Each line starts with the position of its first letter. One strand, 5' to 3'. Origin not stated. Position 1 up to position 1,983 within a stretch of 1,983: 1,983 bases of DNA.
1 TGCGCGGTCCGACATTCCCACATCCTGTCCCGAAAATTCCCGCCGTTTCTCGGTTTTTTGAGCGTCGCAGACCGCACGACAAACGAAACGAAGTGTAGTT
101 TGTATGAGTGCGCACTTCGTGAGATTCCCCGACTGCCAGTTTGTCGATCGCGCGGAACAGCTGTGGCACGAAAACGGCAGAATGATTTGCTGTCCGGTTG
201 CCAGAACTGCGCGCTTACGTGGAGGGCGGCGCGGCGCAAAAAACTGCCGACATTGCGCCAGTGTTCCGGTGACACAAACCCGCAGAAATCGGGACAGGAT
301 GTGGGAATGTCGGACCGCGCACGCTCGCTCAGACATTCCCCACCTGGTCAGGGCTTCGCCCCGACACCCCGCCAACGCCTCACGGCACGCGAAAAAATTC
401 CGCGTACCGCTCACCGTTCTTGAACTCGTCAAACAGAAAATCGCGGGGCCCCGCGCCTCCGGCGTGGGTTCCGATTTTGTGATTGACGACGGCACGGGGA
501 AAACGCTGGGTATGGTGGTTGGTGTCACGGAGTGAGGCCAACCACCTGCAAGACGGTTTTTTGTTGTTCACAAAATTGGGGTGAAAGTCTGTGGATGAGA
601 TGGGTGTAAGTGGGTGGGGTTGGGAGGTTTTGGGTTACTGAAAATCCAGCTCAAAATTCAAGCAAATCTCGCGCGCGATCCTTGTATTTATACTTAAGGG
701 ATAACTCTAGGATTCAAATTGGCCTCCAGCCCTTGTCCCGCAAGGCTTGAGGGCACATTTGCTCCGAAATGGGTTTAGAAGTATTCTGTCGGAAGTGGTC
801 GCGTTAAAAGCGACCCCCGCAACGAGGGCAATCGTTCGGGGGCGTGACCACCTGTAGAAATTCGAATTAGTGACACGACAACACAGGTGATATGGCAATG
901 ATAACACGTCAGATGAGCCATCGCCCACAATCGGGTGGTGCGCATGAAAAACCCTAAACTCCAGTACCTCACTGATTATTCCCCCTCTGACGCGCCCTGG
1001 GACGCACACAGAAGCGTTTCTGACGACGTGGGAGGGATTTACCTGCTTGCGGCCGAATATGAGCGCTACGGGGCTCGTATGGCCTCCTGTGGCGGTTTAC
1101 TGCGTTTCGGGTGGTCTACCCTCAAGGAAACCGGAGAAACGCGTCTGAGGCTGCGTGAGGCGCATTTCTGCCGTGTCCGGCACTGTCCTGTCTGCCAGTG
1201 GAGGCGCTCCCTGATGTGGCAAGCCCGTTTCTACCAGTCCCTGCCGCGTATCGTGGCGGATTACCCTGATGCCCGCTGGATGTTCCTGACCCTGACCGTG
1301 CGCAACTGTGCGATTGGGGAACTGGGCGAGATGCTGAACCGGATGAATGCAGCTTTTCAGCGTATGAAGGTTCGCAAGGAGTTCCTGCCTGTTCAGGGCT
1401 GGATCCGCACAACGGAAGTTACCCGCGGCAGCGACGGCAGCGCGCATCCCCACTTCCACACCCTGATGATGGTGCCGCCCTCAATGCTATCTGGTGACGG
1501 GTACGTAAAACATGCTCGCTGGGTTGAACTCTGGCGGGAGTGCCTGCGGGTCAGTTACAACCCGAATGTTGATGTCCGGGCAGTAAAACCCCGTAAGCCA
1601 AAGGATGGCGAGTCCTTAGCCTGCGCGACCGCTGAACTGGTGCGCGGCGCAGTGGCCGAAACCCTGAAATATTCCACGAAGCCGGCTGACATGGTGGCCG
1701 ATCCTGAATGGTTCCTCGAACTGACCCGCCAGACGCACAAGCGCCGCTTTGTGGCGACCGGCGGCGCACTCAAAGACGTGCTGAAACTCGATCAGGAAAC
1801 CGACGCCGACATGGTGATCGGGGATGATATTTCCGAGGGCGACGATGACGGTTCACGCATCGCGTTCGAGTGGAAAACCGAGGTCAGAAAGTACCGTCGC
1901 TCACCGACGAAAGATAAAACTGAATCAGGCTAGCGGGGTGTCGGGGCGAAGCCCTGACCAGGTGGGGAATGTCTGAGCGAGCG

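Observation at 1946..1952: GCGAAGC mini-hairpin motif in each repeat arm, 13 nt after the rep stop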

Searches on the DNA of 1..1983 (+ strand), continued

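Call 34: get_annotated_region(hit=H92, flank=60)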
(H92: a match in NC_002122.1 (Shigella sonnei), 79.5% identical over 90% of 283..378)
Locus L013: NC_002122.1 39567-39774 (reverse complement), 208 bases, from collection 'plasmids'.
description: Shigella sonnei plasmid P9, complete sequence
organism: Shigella sonnei (NCBI taxid 624)
taxonomy: Bacteria; Pseudomonadota; Gammaproteobacteria; Enterobacterales; Enterobacteriaceae; Shigella; Shigella sonnei
host: -; source: -; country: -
typing (MOB-suite, as given by PLSDB): conjugative; replicon IncI1/B/O; relaxase MOBP; mating-pair formation MPF_I
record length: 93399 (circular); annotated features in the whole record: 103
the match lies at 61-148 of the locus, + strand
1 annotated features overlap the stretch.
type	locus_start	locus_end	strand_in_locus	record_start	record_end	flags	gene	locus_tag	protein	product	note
CDS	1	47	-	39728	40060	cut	nikA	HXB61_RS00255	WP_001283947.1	IncI1-type relaxosome accessory protein NikA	-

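Call 44: get_annotated_region(hit=H117, flank=60)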
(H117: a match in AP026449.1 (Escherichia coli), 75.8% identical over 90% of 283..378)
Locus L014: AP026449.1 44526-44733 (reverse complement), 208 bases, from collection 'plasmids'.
description: Escherichia coli TUM1881 plasmid pMTY1881_IncI1-I(Alpha) DNA, complete sequence
organism: Escherichia coli (NCBI taxid 562)
taxonomy: Bacteria; Pseudomonadota; Gammaproteobacteria; Enterobacterales; Enterobacteriaceae; Escherichia; Escherichia coli
host: -; source: whole organism; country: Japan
typing (MOB-suite, as given by PLSDB): conjugative; replicon IncI-gamma/K1; relaxase MOBP; mating-pair formation MPF_I
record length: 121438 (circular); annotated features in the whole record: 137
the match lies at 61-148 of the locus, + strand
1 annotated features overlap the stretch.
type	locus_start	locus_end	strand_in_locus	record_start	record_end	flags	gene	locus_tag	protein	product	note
CDS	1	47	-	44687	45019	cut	-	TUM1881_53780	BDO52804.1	hypothetical protein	-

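Call 45: get_annotated_region(hit=H118, flank=1100)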
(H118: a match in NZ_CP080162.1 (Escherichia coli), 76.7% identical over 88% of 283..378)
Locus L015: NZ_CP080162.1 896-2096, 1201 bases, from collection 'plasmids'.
description: Escherichia coli strain PK8261 plasmid pPK8261-2kb, complete sequence
organism: Escherichia coli (NCBI taxid 562)
taxonomy: Bacteria; Pseudomonadota; Gammaproteobacteria; Enterobacterales; Enterobacteriaceae; Escherichia; Escherichia coli
host: -; source: chicken; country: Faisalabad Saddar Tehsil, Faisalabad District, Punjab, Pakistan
typing (MOB-suite, as given by PLSDB): mobilizable; replicon ColpVC
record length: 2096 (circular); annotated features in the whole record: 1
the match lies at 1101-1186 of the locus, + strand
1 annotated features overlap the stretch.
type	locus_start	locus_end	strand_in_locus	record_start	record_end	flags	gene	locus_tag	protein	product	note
CDS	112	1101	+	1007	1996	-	-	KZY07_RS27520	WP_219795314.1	protein rep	-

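Call 46: get_annotated_region(hit=H119, flank=60)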
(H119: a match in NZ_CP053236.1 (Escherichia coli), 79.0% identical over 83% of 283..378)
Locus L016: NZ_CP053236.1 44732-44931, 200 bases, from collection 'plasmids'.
description: Escherichia coli strain SCU-106 plasmid pSCU-106-2, complete sequence
organism: Escherichia coli (NCBI taxid 562)
taxonomy: Bacteria; Pseudomonadota; Gammaproteobacteria; Enterobacterales; Enterobacteriaceae; Escherichia; Escherichia coli
host: -; source: Homo sapiens,whole organism,rectal swab from healthy college student; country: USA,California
typing (MOB-suite, as given by PLSDB): conjugative; replicon IncFIB,IncFIC,rep_cluster_2244; relaxase MOBF; mating-pair formation MPF_F
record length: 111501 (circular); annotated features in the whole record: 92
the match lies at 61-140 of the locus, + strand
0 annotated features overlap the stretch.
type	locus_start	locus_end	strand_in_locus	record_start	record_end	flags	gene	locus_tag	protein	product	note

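Call 47: get_annotated_region(hit=H120, flank=60)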
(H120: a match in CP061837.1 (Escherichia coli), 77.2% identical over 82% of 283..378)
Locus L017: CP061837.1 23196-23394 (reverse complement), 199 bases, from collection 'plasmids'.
description: Escherichia coli strain STEC648 plasmid pSTEC648_1, complete sequence
organism: Escherichia coli (NCBI taxid 562)
taxonomy: Bacteria; Pseudomonadota; Gammaproteobacteria; Enterobacterales; Enterobacteriaceae; Escherichia; Escherichia coli
host: -; source: Sheep,cell culture; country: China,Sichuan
typing (MOB-suite, as given by PLSDB): conjugative; replicon ColRNAI_rep_cluster_1857,IncFIA,IncFII; relaxase MOBF,MOBF; mating-pair formation MPF_F
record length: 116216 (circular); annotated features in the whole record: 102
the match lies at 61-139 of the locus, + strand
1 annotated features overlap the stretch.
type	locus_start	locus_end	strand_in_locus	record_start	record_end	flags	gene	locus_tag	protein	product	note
CDS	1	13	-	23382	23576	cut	-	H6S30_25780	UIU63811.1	hypothetical protein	-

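Call 48: get_annotated_region(hit=H121, flank=60)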
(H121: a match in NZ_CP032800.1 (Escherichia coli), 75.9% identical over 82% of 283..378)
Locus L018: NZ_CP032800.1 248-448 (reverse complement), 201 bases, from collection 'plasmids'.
description: Escherichia coli strain ERL06-2497 plasmid pERL06-2497-3, complete sequence
organism: Escherichia coli (NCBI taxid 562)
taxonomy: Bacteria; Pseudomonadota; Gammaproteobacteria; Enterobacterales; Enterobacteriaceae; Escherichia; Escherichia coli
host: -; source: bovine; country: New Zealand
typing (MOB-suite, as given by PLSDB): mobilizable; replicon rep_cluster_2350; relaxase MOBF
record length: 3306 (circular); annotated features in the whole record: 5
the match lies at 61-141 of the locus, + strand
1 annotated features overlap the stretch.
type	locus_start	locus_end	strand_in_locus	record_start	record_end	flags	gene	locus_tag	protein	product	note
CDS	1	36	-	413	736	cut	mobA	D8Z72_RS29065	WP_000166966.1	plasmid mobilization protein MobA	GO:0006355 - regulation of DNA-templated transcription [Evidence IEA]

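Call 49: get_annotated_region(hit=H123, flank=60)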
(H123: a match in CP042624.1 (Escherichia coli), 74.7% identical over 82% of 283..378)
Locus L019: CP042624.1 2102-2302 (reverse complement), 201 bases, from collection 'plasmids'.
description: Escherichia coli strain NCYU-26-73 plasmid pNCYU-26-73-9, complete sequence
organism: Escherichia coli (NCBI taxid 562)
taxonomy: Bacteria; Pseudomonadota; Gammaproteobacteria; Enterobacterales; Enterobacteriaceae; Escherichia; Escherichia coli
host: -; source: Sus scrofa domesticus; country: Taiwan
typing (MOB-suite, as given by PLSDB): mobilizable; replicon rep_cluster_2350; relaxase MOBF
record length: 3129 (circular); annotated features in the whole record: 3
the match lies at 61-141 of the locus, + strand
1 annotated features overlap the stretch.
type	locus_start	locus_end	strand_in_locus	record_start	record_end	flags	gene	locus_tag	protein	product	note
CDS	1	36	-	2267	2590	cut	-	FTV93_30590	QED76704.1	nikA protein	-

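Call 50: get_annotated_region(hit=H124, flank=60)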
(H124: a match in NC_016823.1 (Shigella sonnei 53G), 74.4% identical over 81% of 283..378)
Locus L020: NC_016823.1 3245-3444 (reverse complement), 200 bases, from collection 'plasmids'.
description: Shigella sonnei 53G plasmid B, complete sequence
organism: Shigella sonnei 53G (NCBI taxid 216599)
taxonomy: Bacteria; Pseudomonadota; Gammaproteobacteria; Enterobacterales; Enterobacteriaceae; Shigella; Shigella sonnei; Shigella sonnei 53G
host: -; source: -; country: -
typing (MOB-suite, as given by PLSDB): mobilizable; replicon rep_cluster_2350; relaxase MOBF
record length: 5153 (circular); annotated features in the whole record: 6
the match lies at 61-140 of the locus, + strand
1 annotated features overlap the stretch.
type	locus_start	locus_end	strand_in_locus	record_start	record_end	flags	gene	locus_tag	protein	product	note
CDS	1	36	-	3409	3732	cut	mobA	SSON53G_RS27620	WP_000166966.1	plasmid mobilization protein MobA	GO:0006355 - regulation of DNA-templated transcription [Evidence IEA]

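Call 53: get_annotated_region(hit=H34, flank=1000)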
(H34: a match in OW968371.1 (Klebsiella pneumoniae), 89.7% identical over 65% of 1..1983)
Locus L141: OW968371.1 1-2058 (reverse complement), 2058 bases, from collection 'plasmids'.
description: Klebsiella pneumoniae isolate 307 genome assembly, plasmid: P7
organism: Klebsiella pneumoniae (NCBI taxid 573)
taxonomy: Bacteria; Pseudomonadota; Gammaproteobacteria; Enterobacterales; Enterobacteriaceae; Klebsiella; Klebsiella pneumoniae
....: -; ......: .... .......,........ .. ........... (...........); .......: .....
typing (MOB-suite, as given by PLSDB): non-mobilizable; replicon ColpVC
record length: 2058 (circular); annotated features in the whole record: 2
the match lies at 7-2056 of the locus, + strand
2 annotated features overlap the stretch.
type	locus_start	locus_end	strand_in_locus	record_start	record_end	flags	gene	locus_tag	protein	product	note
CDS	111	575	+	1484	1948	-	-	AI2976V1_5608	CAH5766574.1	hypothetical protein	-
CDS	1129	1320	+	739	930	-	-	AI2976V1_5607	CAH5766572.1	hypothetical protein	-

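Call 54: get_annotated_region(hit=H35, flank=1000)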
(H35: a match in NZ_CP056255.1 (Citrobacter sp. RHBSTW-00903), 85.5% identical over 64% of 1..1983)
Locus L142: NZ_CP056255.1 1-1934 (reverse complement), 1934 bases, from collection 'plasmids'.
description: Citrobacter sp. RHBSTW-00903 plasmid pRHBSTW-00903_5, complete sequence
organism: Citrobacter sp. RHBSTW-00903 (NCBI taxid 2742670)
taxonomy: Bacteria; Pseudomonadota; Gammaproteobacteria; Enterobacterales; Enterobacteriaceae; Citrobacter; Citrobacter sp. RHBSTW-00903
host: -; source: culture,Wastewater influent sample; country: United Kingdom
typing (MOB-suite, as given by PLSDB): non-mobilizable; replicon ColpVC
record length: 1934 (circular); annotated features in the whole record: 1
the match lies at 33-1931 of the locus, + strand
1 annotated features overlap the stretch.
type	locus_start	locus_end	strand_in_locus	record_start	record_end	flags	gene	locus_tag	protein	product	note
CDS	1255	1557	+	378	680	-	-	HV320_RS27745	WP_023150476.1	hypothetical protein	-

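Call 55: get_annotated_region(hit=H33, flank=1000)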
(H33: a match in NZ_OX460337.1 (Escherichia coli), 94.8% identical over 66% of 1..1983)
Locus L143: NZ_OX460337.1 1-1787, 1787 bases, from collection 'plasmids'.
description: Escherichia coli strain EC0026B isolate EC0026B_R1 plasmid 4, complete sequence
organism: Escherichia coli (NCBI taxid 562)
taxonomy: Bacteria; Pseudomonadota; Gammaproteobacteria; Enterobacterales; Enterobacteriaceae; Escherichia; Escherichia coli
host: -; source: Derived from parental isolate EC0026B in laboratory.; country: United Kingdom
typing (MOB-suite, as given by PLSDB): non-mobilizable; replicon ColpVC
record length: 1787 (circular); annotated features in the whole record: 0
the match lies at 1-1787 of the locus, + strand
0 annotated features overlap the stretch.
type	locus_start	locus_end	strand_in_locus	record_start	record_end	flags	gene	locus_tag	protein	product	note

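Call 59: search_rna_families(sources=[window, L038, L134, L021, L030, L081, L099], threshold=evalue, max_evalue=1)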
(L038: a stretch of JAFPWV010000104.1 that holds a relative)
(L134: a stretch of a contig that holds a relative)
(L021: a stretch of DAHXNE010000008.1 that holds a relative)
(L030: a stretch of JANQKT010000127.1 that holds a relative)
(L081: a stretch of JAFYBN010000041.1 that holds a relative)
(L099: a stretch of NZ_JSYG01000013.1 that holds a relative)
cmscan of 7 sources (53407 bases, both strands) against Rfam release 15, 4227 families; matches with E-value up to 1: 6.
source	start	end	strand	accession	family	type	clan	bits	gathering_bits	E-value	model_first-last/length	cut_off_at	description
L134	11411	11484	-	RF00005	tRNA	Gene; tRNA;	CL00001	68.2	29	8.1e-13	1-71/71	no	tRNA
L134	11321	11406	-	RF00005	tRNA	Gene; tRNA;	CL00001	57.9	29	5.5e-10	1-71/71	no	tRNA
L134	5192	5262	-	RF00005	tRNA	Gene; tRNA;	CL00001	57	29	9.6e-10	1-71/71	no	tRNA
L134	4870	5047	-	RF02442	SpF66_sRNA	Gene; sRNA;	-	25.2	42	0.048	1-239/239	no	Streptococcus sRNA SpF66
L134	10288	10354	-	RF01675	CrcZ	Gene; sRNA;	-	21.7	95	0.08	1-398/398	no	Pseudomonas sRNA CrcZ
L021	186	234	+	RF01704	Glutamine-II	Cis-reg; riboswitch;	-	21.5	33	0.45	1-60/60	no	Glutamine-II riboswitch aptamer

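Call 86: get_annotated_region(hit=H75, flank=30)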
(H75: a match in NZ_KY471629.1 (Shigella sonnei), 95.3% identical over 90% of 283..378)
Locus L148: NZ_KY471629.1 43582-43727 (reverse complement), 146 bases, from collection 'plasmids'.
description: Shigella sonnei strain SH15sh105 plasmid pSH15sh104, complete sequence
organism: Shigella sonnei (NCBI taxid 624)
taxonomy: Bacteria; Pseudomonadota; Gammaproteobacteria; Enterobacterales; Enterobacteriaceae; Shigella; Shigella sonnei
host: -; source: patient feces; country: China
typing (MOB-suite, as given by PLSDB): conjugative; replicon IncK2/Z; relaxase MOBP; mating-pair formation MPF_I
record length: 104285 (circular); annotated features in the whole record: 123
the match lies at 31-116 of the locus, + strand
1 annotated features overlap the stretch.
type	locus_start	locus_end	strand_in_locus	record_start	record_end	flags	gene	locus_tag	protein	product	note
CDS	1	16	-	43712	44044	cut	mobA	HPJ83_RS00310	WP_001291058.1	plasmid mobilization protein MobA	GO:0006355 - regulation of DNA-templated transcription [Evidence IEA]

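Call 87: get_annotated_region(hit=H77, flank=30)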
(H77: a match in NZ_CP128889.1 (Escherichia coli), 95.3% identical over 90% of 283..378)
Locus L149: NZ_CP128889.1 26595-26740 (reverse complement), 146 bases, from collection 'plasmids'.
description: Escherichia coli strain TUM14697 plasmid pMTY14697_IncBOKZ, complete sequence
organism: Escherichia coli (NCBI taxid 562)
taxonomy: Bacteria; Pseudomonadota; Gammaproteobacteria; Enterobacterales; Enterobacteriaceae; Escherichia; Escherichia coli
host: -; source: Homo sapiens,feces; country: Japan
typing (MOB-suite, as given by PLSDB): conjugative; replicon IncK2/Z; relaxase MOBP; mating-pair formation MPF_I
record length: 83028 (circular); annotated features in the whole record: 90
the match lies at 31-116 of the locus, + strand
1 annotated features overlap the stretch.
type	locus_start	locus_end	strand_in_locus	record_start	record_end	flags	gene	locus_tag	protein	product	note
CDS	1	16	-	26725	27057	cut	mobA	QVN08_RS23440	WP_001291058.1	plasmid mobilization protein MobA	GO:0006355 - regulation of DNA-templated transcription [Evidence IEA]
